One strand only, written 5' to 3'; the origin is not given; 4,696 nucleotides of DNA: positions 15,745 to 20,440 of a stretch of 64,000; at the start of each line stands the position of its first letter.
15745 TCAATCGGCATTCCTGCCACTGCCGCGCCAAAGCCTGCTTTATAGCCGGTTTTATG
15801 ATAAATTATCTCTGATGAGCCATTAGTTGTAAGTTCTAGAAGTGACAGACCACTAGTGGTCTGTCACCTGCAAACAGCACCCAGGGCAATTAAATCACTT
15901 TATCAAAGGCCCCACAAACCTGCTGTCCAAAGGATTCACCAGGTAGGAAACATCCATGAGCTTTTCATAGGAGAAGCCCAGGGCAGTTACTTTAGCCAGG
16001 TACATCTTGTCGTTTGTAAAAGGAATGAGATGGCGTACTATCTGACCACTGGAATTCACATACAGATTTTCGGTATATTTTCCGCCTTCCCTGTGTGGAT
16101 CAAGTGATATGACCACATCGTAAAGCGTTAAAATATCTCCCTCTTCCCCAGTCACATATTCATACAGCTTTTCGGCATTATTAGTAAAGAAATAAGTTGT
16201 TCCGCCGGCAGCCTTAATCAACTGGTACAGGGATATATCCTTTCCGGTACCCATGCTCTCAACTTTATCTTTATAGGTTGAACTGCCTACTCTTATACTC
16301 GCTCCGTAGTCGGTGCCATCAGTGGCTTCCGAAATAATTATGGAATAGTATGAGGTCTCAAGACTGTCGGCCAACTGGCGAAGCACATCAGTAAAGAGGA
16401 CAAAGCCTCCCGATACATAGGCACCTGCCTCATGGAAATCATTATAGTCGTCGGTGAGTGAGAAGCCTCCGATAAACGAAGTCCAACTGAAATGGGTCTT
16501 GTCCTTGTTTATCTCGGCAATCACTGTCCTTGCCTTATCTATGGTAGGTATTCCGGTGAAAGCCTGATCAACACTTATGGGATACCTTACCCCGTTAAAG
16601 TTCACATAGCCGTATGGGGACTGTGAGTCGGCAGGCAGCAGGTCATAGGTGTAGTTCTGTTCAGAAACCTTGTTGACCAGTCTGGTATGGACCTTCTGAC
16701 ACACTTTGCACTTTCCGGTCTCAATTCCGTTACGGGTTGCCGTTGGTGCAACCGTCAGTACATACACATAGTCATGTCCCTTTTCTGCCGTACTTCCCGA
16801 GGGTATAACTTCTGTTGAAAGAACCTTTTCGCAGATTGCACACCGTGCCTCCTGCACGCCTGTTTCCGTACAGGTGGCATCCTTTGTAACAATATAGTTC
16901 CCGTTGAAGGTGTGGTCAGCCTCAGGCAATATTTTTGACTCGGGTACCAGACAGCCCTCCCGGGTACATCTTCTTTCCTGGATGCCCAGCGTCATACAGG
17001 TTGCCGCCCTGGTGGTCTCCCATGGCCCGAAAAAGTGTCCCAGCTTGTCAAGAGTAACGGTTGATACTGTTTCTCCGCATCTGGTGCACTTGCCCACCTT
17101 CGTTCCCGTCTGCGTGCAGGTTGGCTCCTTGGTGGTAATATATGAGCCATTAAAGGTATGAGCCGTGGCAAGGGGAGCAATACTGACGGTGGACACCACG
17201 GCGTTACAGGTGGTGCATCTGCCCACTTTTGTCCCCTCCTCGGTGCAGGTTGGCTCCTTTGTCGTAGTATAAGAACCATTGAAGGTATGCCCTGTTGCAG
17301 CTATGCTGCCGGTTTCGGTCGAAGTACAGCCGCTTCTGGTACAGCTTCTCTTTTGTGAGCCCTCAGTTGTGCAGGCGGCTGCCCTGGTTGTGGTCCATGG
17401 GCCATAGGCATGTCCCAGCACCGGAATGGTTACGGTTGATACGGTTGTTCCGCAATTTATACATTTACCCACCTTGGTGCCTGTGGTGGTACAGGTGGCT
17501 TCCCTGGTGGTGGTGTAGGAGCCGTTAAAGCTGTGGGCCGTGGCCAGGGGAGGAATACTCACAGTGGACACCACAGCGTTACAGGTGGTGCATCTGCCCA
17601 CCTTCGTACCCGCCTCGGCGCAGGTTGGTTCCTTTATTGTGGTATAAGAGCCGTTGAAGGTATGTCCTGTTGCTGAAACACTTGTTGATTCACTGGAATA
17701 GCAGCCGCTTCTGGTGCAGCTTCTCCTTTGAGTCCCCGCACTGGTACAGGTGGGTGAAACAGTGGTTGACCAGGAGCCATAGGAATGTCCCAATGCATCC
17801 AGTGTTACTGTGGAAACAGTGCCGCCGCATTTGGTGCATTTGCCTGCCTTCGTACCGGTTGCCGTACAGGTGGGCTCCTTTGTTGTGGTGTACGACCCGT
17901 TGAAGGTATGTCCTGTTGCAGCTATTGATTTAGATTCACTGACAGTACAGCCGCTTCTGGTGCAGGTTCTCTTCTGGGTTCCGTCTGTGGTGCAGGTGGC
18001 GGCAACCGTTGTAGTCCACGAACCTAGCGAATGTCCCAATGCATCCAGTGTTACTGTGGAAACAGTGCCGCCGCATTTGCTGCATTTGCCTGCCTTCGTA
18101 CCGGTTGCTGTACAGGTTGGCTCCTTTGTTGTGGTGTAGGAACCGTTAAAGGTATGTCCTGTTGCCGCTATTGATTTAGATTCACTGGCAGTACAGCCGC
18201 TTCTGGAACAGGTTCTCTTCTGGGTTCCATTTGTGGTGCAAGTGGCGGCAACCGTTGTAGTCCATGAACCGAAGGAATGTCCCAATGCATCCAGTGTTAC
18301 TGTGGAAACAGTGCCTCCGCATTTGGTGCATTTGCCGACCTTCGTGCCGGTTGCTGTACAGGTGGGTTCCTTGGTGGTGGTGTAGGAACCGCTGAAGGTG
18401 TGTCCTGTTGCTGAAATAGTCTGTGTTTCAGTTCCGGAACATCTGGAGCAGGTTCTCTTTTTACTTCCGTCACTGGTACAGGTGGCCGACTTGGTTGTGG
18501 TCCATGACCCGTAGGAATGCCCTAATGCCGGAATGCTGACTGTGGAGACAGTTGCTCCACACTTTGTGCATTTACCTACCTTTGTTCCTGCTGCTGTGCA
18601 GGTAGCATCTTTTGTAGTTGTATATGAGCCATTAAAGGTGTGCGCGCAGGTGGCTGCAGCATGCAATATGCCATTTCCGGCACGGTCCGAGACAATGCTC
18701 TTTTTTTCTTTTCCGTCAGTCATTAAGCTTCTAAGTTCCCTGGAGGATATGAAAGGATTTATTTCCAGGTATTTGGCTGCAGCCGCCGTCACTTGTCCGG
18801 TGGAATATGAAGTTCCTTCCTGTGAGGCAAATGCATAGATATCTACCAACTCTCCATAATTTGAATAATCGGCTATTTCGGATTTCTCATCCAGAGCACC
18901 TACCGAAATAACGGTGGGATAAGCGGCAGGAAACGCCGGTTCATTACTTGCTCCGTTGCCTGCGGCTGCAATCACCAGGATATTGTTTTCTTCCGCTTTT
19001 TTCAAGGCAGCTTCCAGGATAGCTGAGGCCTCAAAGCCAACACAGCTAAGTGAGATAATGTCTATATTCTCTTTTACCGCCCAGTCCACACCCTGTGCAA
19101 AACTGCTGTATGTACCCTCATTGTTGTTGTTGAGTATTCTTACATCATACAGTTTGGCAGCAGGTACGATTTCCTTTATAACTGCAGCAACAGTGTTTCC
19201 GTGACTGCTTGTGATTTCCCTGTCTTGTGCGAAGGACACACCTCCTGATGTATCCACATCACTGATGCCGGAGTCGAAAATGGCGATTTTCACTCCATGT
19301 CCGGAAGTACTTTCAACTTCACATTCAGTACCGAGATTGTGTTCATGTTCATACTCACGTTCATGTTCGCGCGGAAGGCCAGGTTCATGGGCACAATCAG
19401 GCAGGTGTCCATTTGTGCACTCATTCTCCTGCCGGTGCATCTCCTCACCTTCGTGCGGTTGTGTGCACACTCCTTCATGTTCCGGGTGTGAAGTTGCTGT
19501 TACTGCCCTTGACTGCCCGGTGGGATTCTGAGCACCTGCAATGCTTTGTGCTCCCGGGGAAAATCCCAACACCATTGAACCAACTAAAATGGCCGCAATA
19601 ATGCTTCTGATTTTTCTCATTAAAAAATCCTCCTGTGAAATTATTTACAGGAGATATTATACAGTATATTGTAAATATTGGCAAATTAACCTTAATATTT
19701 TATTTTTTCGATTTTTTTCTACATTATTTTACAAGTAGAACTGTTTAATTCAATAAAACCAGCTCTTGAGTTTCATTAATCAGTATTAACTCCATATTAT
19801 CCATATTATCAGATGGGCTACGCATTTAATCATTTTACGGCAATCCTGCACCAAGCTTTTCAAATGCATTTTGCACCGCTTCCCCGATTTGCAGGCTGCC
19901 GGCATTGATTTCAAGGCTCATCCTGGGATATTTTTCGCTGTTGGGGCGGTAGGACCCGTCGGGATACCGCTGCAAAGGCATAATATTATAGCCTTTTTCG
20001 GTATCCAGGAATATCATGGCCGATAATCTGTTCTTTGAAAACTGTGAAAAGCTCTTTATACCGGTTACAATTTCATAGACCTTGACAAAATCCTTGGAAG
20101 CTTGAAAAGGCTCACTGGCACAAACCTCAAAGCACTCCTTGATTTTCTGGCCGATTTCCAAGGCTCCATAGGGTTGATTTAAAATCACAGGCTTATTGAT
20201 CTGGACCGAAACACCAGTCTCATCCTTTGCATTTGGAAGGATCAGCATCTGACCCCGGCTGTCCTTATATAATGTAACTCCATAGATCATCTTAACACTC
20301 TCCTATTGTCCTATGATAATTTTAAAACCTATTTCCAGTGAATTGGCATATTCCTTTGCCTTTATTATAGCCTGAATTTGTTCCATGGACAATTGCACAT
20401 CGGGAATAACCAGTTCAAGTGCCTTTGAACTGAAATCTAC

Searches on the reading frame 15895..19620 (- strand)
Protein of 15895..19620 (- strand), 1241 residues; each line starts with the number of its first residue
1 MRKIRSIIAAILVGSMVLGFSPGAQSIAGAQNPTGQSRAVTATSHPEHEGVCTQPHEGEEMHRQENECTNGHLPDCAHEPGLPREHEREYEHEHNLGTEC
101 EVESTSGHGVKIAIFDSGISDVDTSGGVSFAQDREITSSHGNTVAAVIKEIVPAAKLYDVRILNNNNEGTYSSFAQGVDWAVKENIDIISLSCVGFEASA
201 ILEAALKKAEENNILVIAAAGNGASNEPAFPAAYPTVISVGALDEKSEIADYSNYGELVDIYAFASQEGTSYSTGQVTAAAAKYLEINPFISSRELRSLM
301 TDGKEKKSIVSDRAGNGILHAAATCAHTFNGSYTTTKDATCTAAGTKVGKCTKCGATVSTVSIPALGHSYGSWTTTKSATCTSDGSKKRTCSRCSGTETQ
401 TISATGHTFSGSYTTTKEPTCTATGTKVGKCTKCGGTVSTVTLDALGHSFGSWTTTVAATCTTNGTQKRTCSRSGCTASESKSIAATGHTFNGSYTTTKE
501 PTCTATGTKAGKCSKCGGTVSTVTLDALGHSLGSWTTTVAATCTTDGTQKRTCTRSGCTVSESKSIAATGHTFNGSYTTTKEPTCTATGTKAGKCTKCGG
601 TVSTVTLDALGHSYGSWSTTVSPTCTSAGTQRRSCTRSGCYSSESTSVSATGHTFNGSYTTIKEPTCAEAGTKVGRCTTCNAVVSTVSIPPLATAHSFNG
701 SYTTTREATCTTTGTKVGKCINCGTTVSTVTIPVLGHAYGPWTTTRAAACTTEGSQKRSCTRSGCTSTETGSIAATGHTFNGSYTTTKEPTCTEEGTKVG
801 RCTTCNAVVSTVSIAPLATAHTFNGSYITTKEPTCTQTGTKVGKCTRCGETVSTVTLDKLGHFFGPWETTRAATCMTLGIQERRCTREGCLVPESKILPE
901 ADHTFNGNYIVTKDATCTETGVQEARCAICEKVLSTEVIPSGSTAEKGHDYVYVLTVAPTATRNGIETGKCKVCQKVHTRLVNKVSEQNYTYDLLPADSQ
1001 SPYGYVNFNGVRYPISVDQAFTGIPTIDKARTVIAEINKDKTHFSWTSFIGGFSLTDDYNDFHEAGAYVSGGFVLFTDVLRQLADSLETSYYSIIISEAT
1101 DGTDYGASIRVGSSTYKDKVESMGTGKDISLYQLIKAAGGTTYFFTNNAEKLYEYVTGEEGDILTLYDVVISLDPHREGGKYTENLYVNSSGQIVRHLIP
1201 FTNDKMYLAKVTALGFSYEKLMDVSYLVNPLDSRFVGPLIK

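Call 3: search_protein_families(library=pfam, proteins=[window:15895-19620:-], max_evalue=0.1)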
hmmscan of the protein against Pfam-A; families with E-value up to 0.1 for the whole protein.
window:15895-19620:- (1241 aa): 2 families
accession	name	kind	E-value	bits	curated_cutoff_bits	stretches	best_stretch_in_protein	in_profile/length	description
PF00082.27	Peptidase_S8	-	3e-24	86.3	21.8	1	107-317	1-288/288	Subtilase family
PF06259.18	Abhydrolase_8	-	0.027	14.6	20.5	0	355-379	103-127/178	Alpha/beta hydrolase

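Call 4: search_protein_families(library=ncbifam, proteins=[window:15895-19620:-], max_evalue=0.1)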
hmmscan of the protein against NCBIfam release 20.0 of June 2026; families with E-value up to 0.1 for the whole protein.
window:15895-19620:- (1241 aa): 3 families
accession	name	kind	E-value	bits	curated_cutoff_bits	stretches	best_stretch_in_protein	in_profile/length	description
NF049966.1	QH_SP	equivalog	2e-24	86.2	165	1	125-302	27-209/219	subtilisin-like serine protease QhpE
TIGR03921.1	T7SS_mycosin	equivalog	4.1e-21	75.5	278.75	1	104-328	9-288/353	type VII secretion-associated serine protease mycosin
TIGR03895.1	protease_PatA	subfamily_domain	3e-15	56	421.05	1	170-257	42-133/606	PatA/PatG family cyanobactin maturation protease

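Call 6: search_protein_families(library=padloc, proteins=[window:15895-19620:-], max_evalue=0.1)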
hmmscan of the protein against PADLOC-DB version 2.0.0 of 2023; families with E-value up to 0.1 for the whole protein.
window:15895-19620:- (1241 aa): 0 families

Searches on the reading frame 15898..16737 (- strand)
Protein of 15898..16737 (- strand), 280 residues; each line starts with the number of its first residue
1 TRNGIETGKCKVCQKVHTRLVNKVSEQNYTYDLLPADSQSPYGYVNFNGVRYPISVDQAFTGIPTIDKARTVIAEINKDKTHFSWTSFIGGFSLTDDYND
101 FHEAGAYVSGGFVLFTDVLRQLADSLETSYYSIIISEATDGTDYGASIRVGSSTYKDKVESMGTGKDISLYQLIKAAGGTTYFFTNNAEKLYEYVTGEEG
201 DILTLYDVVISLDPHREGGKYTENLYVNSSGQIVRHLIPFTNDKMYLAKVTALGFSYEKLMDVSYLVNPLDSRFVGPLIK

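Call 87: search_solved_structures(query=window:15898-16737:-, max_evalue=1)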
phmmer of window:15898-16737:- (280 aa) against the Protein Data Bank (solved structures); distinct sequences matched with E-value up to 1: 2.
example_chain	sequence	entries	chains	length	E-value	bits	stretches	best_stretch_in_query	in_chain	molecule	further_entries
1eal_A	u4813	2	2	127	0.26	14.4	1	65-111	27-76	ILEAL LIPID BINDING PROTEIN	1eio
5h61_A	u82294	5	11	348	0.26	14.4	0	36-132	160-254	Transferase | Putative cytoplasmic protein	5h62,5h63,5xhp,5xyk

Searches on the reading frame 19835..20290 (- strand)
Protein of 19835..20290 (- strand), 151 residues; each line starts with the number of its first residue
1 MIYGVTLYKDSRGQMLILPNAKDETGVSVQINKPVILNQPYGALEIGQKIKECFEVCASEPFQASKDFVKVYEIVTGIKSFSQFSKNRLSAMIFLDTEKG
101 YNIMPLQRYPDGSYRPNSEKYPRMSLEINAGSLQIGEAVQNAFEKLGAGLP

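Call 3: search_protein_families(library=pfam, proteins=[window:19835-20290:-], max_evalue=0.1)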
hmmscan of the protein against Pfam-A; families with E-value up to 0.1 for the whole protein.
window:19835-20290:- (151 aa): 0 families

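Call 4: search_protein_families(library=ncbifam, proteins=[window:19835-20290:-], max_evalue=0.1)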
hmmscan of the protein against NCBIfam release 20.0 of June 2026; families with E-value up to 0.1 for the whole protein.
window:19835-20290:- (151 aa): 0 families

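Call 6: search_protein_families(library=padloc, proteins=[window:19835-20290:-], max_evalue=0.1)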
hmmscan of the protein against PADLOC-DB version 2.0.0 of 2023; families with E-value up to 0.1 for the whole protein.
window:19835-20290:- (151 aa): 0 families

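Call 7: search_protein_families(library=phrogs, proteins=[window:19835-20290:-], max_evalue=0.1)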
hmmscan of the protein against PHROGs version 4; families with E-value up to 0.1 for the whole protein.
window:19835-20290:- (151 aa): 0 families

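Call 34: find_homologous_proteins(query=window:19835-20290:-, max_evalue=0.001)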
Query window:19835-20290:- (151 aa): 8 proteins with E <= 0.001 among 18 candidates.
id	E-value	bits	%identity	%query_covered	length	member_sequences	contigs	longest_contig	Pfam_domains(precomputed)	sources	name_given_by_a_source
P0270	1.3e-81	289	88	99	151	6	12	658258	-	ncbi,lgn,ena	-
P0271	9.1e-56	206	61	97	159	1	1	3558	-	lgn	-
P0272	7.9e-50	186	60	92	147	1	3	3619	PF07262.18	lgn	-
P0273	2.9e-48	181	55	97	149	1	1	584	-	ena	-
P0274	3.0e-47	178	53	99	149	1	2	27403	-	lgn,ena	-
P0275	3.2e-45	171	51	97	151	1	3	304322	-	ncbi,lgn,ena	-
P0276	1.6e-44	169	51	97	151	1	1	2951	-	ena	-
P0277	8.5e-33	131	53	77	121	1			-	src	-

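Call 37: search_solved_structures(query=A4, max_evalue=10, show_alignments=3)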
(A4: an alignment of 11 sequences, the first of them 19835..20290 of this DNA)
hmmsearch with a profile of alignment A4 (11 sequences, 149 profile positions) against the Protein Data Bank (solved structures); distinct sequences matched with E-value up to 10: 0.

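Call 38: search_protein_families(library=pfam, alignment_id=A4, max_evalue=10)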
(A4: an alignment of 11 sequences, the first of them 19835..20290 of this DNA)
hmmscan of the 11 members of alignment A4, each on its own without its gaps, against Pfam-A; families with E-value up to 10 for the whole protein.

A. member 1, window:19835-20290:- (151 aa): 0 families

B. families by the number of members that match (of 11 scanned): 4 families
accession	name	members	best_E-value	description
PF17500.7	CKI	2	0.021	Colicin-K immunity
PF05061.18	Pox_A11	1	0.018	Poxvirus A11 Protein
PF21451.2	NCAP_ISAV_N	1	0.15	Salmon anemia virus nucleoprotein N-terminal domain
PF05197.18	TRIC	1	0.21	TRIC channel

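Call 44: find_encoding_contigs(protein=P0275, flank=6000, max_places=2)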
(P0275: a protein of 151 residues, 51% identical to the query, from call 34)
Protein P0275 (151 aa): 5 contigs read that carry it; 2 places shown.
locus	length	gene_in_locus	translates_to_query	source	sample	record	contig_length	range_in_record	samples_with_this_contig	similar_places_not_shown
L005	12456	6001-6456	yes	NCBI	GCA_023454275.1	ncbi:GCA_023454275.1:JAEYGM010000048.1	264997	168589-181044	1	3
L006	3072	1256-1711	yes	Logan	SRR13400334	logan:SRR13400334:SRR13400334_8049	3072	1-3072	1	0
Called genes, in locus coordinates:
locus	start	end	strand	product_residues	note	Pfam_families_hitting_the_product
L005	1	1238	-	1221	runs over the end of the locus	PF20148:DUF6531, PF25023:TEN_YD-shell (weak), PF05593:RHS_repeat, PF25023:TEN_YD-shell, PF25023:TEN_YD-shell, PF03527:RHS, PF01375:Enterotoxin_a, PF22596:Scabin-like, +2 more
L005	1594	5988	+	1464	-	PF00082:Peptidase_S8, PF00963:Cohesin, PF12849:PBP_like_2, PF00404:Dockerin_1, PF21111:CDI_toxin_EC869_like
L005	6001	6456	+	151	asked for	-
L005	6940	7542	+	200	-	-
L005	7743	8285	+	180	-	PF00404:Dockerin_1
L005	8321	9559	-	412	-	PF01610:DDE_Tnp_ISL3, PF14493:HTH_40 (faint), PF01610:DDE_Tnp_ISL3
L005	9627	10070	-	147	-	PF14690:Zn_ribbon_ISL3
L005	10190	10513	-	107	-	PF01527:HTH_Tnp_1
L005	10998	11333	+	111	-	-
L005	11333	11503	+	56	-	-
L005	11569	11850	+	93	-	-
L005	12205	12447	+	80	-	-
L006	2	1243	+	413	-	?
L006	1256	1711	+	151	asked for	-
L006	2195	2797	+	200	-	-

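Call 45: find_encoding_contigs(protein=P0271, flank=4000, max_places=2)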
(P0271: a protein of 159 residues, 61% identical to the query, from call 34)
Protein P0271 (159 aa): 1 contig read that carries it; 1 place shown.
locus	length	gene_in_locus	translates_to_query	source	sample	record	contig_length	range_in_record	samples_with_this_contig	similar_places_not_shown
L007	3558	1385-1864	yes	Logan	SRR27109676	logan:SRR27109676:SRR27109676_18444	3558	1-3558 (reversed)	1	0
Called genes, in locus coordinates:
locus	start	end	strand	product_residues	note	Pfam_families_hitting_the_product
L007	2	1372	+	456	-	?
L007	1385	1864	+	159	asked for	-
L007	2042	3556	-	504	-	?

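Call 46: find_encoding_contigs(protein=P0272, flank=4000, max_places=2)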
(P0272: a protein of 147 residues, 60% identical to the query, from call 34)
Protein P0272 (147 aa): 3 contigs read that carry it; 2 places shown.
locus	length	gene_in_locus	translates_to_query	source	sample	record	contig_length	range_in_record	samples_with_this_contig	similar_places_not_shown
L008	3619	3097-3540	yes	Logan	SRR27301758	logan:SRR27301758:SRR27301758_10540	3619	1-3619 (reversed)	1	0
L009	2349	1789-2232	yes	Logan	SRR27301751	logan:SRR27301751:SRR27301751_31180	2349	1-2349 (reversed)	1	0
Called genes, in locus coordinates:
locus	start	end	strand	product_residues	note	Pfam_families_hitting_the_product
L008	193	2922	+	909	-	PF00580:UvrD-helicase (weak), PF01443:Viral_helicase1 (faint), PF13086:AAA_11, PF13245:AAA_19, PF13604:AAA_30 (weak), PF20720:nSTAND3 (faint), PF13087:AAA_12, PF10881:DUF2726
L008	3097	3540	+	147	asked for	PF07262:CdiI (faint)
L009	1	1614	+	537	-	?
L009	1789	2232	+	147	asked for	PF07262:CdiI (faint)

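Call 47: find_encoding_contigs(protein=P0274, flank=6000, max_places=2)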
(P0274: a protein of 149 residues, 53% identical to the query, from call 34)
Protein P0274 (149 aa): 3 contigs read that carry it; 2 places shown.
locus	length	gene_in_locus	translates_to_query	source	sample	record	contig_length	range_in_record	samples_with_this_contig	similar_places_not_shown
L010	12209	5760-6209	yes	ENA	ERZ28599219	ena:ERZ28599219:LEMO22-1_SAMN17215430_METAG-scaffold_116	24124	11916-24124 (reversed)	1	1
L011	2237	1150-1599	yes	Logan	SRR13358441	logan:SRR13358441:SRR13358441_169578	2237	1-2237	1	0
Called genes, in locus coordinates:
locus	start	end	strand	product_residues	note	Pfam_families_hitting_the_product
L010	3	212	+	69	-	?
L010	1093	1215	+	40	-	-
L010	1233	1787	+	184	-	PF00239:Resolvase, PF02796:HTH_7 (weak)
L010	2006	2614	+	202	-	PF00589:Phage_integrase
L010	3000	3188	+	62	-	PF08845:SymE_toxin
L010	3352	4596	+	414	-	PF01548:DEDD_Tnp_IS110, PF02371:Transposase_20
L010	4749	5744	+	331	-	PF21111:CDI_toxin_EC869_like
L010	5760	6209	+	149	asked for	-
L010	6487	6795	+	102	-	-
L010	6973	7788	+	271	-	-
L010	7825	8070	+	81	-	-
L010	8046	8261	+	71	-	-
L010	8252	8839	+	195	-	-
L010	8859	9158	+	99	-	-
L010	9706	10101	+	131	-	PF10990:DUF2809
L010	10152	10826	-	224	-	PF09365:DUF2461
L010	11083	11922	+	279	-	PF00800:PDT, PF01842:ACT (weak)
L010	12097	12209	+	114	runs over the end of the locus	PF12643:MazG-like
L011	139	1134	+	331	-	PF21111:CDI_toxin_EC869_like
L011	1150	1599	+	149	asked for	-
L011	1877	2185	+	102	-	-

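Call 63: predict_structure(alignment_id=A7)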
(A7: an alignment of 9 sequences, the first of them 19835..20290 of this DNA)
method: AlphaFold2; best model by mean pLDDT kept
length: 151 residues; sequences in the alignment: 9
mean_pLDDT: 81.4   pTM: 0.79
mean pLDDT of the five models: 81.4, 80.0, 77.4, 76.8, 71.7
residues with pLDDT >= 90: 67; 70-90: 45; 50-70: 27; < 50: 12
segments of 3 or more residues with pLDDT < 50: 64-67, 77-80
pLDDT, mean of each block of 10 residues (from residue 1): 88 88 60 83 96 86 51 50 75 91 92 87 94 97 86 47
secondary structure, 60 per line:
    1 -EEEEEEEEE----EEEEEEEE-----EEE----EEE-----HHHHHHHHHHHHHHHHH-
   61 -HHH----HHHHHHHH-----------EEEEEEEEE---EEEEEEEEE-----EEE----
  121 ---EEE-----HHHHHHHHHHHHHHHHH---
elements in order: E2-10 E15-22 E28-30 E35-37 H43-59 H69-76 E88-96 E100-108 E114-116 E124-126 H132-148
